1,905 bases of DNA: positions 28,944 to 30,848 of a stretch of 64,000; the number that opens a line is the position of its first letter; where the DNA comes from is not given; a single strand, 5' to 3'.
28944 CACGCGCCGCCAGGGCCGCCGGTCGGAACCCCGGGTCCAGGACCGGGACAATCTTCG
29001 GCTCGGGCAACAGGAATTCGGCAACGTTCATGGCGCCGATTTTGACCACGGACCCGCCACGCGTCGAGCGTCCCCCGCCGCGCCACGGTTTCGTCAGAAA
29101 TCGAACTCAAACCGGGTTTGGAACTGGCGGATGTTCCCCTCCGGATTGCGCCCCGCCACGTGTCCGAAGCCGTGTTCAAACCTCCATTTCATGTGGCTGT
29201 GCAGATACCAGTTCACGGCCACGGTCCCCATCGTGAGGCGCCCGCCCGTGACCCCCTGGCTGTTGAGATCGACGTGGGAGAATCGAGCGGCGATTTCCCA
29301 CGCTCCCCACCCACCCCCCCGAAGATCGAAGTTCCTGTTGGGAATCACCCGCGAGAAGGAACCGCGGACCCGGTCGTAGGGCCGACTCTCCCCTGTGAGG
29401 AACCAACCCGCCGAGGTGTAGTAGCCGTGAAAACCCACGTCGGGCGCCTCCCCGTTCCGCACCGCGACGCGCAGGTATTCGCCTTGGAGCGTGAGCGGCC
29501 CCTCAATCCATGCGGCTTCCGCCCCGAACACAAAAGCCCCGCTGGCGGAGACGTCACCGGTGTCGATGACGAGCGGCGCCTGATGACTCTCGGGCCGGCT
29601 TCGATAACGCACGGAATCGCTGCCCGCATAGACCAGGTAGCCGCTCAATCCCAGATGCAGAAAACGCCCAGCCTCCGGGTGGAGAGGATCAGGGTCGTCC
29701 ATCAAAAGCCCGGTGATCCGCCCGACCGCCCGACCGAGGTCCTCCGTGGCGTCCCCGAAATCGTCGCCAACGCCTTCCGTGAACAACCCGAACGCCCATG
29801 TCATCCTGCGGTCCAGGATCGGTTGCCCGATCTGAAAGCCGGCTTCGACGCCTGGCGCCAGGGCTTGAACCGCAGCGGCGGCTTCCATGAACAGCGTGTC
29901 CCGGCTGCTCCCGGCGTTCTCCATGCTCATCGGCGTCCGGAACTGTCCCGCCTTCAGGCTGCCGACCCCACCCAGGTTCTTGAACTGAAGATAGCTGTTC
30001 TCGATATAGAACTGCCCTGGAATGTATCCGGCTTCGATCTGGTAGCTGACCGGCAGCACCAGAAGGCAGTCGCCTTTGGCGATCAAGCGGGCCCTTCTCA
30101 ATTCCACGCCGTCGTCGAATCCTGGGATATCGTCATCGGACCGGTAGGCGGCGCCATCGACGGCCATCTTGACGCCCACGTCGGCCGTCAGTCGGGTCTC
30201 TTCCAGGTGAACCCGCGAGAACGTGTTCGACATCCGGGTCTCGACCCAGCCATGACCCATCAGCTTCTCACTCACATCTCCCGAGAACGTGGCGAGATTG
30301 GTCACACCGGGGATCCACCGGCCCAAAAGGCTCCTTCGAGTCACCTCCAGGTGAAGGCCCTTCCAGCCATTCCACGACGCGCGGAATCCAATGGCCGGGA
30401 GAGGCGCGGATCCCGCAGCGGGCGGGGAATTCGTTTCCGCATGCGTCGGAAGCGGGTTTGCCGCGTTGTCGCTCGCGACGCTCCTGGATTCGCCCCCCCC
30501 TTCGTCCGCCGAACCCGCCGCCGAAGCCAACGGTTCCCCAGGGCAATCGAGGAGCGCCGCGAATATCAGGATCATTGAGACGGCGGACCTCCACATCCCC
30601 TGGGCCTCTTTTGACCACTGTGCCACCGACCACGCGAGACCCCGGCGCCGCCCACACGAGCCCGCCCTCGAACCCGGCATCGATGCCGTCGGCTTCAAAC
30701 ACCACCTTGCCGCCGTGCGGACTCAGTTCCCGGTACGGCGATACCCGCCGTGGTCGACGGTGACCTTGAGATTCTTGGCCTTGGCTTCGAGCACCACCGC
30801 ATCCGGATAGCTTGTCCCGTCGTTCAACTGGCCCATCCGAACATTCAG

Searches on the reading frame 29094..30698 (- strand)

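Call 15: search_protein_families(library=pfam, proteins=[window:29094-30698:-], max_evalue=0.001)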
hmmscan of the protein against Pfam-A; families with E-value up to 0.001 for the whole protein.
window:29094-30698:- (534 aa): 1 family
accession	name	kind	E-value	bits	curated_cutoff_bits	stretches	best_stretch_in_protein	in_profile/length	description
PF07396.17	Porin_O_P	-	1.1e-39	137.2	20.9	1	196-507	25-339/370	Phosphate-selective porin O and P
